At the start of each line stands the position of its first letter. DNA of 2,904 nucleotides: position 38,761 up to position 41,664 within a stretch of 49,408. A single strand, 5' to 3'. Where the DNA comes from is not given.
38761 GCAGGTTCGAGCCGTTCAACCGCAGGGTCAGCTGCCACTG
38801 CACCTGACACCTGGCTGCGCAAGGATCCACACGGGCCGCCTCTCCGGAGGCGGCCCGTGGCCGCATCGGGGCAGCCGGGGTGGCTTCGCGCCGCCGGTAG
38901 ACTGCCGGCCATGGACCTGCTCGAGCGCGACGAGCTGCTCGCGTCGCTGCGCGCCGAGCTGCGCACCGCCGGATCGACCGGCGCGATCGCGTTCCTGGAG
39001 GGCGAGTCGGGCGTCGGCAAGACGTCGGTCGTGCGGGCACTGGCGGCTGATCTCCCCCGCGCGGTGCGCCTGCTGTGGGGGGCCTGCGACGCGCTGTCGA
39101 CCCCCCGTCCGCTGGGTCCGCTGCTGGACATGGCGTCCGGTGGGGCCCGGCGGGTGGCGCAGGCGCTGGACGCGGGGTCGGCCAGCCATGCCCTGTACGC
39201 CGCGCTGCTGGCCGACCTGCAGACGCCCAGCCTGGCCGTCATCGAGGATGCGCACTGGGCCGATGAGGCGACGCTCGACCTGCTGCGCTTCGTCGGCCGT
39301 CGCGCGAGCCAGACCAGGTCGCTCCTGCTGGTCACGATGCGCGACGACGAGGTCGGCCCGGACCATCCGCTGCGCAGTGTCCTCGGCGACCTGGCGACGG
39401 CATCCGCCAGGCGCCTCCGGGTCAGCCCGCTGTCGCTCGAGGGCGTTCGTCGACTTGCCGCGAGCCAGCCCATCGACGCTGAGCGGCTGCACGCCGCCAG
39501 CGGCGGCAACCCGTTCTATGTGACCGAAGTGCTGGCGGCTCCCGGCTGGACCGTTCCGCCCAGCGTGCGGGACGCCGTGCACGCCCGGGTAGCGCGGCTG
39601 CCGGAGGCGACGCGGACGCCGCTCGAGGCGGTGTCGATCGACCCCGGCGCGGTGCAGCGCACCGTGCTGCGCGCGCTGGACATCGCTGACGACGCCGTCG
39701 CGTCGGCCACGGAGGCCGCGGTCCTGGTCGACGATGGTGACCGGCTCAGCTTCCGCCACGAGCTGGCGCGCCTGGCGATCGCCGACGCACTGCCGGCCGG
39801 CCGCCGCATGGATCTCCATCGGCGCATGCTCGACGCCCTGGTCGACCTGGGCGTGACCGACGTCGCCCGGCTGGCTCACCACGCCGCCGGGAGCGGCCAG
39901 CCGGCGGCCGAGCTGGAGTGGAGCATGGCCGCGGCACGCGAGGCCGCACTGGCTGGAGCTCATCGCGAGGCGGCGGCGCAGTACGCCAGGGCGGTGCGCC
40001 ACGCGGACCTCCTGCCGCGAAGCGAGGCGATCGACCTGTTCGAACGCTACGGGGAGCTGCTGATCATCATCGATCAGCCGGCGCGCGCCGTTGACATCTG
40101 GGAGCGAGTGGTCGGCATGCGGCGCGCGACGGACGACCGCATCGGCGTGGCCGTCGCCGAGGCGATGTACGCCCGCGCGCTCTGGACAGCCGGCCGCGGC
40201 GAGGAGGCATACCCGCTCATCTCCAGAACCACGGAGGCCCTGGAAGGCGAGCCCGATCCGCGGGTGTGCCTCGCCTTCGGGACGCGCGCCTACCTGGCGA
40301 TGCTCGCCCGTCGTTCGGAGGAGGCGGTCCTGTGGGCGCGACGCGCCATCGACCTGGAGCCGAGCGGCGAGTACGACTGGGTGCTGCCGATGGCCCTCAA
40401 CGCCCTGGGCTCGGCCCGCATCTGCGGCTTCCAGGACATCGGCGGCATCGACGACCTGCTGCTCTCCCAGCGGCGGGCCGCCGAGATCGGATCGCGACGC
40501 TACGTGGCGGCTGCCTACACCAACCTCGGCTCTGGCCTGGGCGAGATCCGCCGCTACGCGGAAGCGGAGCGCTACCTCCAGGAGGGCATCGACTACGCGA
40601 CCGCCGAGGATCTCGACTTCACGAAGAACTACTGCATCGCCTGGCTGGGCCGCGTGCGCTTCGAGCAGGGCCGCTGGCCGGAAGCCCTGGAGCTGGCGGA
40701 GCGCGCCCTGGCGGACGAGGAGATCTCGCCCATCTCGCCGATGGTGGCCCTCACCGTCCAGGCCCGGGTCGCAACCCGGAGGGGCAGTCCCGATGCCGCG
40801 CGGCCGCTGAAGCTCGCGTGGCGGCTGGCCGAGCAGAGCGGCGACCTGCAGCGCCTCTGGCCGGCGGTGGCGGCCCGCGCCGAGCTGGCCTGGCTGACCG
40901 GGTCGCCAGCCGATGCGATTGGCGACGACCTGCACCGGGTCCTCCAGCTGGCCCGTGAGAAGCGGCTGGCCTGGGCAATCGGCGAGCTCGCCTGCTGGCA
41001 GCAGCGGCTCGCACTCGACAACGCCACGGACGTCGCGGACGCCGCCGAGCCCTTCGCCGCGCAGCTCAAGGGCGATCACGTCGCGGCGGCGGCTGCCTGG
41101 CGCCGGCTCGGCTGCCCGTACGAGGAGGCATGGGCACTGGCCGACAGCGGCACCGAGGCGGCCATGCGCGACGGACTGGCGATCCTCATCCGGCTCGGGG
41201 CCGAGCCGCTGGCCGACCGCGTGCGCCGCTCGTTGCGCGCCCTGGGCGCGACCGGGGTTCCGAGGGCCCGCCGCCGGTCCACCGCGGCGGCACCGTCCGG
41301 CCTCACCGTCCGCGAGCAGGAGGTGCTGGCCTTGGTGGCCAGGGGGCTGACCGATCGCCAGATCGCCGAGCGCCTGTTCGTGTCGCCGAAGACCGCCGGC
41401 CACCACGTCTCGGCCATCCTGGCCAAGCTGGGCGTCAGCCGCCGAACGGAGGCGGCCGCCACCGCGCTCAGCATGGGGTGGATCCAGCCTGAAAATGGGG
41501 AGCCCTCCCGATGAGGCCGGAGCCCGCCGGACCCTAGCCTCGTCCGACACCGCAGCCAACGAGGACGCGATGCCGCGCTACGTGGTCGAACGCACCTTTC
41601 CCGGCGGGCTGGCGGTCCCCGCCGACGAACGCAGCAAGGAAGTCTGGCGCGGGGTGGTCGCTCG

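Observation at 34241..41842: Two STAND/LAL LuxR regulators, each paired with DUF4242 (SCO4226-like) small proteins: candidate uncharacterised sensing and regulation module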

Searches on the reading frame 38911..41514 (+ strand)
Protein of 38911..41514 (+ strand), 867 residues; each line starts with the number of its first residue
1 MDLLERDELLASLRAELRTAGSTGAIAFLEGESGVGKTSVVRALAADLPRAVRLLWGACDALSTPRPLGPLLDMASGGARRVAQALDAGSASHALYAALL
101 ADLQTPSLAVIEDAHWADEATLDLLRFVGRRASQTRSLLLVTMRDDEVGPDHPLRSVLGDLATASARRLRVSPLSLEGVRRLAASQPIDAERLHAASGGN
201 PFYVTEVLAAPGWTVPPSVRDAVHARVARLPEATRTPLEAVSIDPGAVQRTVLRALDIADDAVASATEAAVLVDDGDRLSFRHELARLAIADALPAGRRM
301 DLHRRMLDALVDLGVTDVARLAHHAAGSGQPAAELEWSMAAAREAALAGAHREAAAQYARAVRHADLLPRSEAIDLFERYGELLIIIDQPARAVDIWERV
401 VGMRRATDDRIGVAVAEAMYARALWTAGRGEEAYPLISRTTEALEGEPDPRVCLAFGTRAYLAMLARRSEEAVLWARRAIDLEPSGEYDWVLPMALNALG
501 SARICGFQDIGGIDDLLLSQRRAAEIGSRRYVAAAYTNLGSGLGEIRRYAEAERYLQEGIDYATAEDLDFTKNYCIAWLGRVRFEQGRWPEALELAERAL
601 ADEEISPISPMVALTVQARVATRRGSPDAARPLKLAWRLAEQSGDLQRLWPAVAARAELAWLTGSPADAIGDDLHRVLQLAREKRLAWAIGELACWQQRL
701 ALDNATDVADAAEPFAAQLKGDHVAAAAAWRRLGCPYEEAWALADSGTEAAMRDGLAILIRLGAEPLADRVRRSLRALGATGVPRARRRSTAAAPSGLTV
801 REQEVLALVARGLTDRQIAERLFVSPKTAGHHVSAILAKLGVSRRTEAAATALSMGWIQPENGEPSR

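Call 3: search_protein_families(library=pfam, proteins=[window:38911-41514:+], max_evalue=0.01)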
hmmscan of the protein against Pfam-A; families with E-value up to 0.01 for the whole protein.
window:38911-41514:+ (867 aa): 10 families
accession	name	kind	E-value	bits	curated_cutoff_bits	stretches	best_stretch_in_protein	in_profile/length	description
PF13191.12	AAA_16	-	4.2e-16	60.3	32.6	1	3-141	2-167/167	AAA ATPase domain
PF00196.25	GerE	-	2.7e-14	53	23.5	1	797-850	2-55/57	Bacterial regulatory proteins, luxR family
PF13424.12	TPR_12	-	3e-06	27.8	30.1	0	578-601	8-31/77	Tetratricopeptide repeat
PF13384.12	HTH_23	-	7.8e-06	26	24.6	1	803-828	8-33/50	Homeodomain-like domain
PF00515.34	TPR_1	-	1.2e-05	25.3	27.8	0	533-560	1-28/34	Tetratricopeptide repeat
PF13401.12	AAA_22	-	2.5e-05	25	27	1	23-128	4-107/130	AAA domain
PF07719.23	TPR_2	-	0.0013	19.1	27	0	578-601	6-29/34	Tetratricopeptide repeat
PF08281.18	Sigma70_r4_2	-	0.003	17.6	25.7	0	797-840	10-54/54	Sigma-70, region 4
PF13374.12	TPR_10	-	0.0036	17.7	27.5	1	532-560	1-29/42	Tetratricopeptide repeat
PF13432.12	TPR_16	-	0.0063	17.4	32.7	1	579-632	3-52/65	Tetratricopeptide repeat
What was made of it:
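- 38911..41514 (+): LAL2: STAND/LAL regulator of 867 aa. Call 3.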

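Call 12: search_protein_families(library=ncbifam, proteins=[window:38911-41514:+], max_evalue=0.01)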
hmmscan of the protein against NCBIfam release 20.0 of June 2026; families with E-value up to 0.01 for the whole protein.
window:38911-41514:+ (867 aa): 21 families
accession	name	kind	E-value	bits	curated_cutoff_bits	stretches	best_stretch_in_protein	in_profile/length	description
NF047785.1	respo_reg_MadR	equivalog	2.3e-14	53.3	300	1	792-857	143-208/209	MadR family response regulator transcription factor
NF003420.0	PRK04841.1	equivalog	5.2e-10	38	537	1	796-855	837-896/903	HTH-type transcriptional regulator MalT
NF052366.1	photon_PedR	equivalog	1.9e-09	37.6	120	1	798-858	3-63/74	photosynthetic electron transport-dependent transcriptional regulator PedR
NF041232.1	BagY_FevT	exception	8.4e-09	34.7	700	1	798-849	297-348/367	LuxR family transcriptional regulator BagY/FevT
NF007935.0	PRK10651.1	equivalog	1.6e-08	34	250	1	785-850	143-208/216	two-component system response regulator NarL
TIGR03020.2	EpsA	equivalog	5.4e-08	32.8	170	1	791-852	184-245/247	XrtB/PEP-CTERM-associated transcriptional regulator EpsA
TIGR03541.1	reg_near_HchA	equivalog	9.8e-08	31.8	215.6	1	785-857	159-231/232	PA1136 family autoinducer-binding transcriptional regulator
NF041830.1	RR_TF_ErdR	exception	9.9e-08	31.9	390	1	792-850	145-203/213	response regulator transcription factor ErdR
NF011896.0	PRK15369.1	equivalog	1.1e-07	31.6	242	1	791-856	143-208/211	two component system response regulator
NF052445.1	RespRegMctR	equivalog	1.5e-07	31.1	300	1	792-853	139-200/205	two-component system response regulator MctR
NF038181.1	reg_ATPase_IniR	equivalog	1.6e-07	30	750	1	787-848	756-817/827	isoniazid response ATPase/transcriptional regulator IniR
NF007708.0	PRK10403.1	equivalog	4.2e-07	29.6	343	1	765-853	128-207/215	nitrate/nitrite response regulator protein NarP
NF007505.1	PRK10100.1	equivalog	1.1e-06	28.5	250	1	789-850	136-197/204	biofilm master transcriptional regulator CsgD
TIGR03903.1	TOMM_kin_cyc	equivalog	1.3e-06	26.5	705.75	1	104-363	633-918/1267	TOMM system kinase/cyclase fusion protein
NF007685.0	PRK10360.1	equivalog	3.6e-06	26.9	258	1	791-851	131-191/196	response regulator transcription factor UhpA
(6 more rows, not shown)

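Call 61: search_protein_families(library=padloc, proteins=[window:38911-41514:+], max_evalue=0.001)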
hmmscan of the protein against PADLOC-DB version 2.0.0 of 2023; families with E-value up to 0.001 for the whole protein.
window:38911-41514:+ (867 aa): 2 families
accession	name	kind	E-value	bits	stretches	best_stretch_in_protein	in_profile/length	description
PDLC01851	CARF3--CARF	-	1.6e-06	25.7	1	795-840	207-252/279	-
PDLC01855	CARF3--CARF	-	2.8e-05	21.9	1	796-840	216-260/288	-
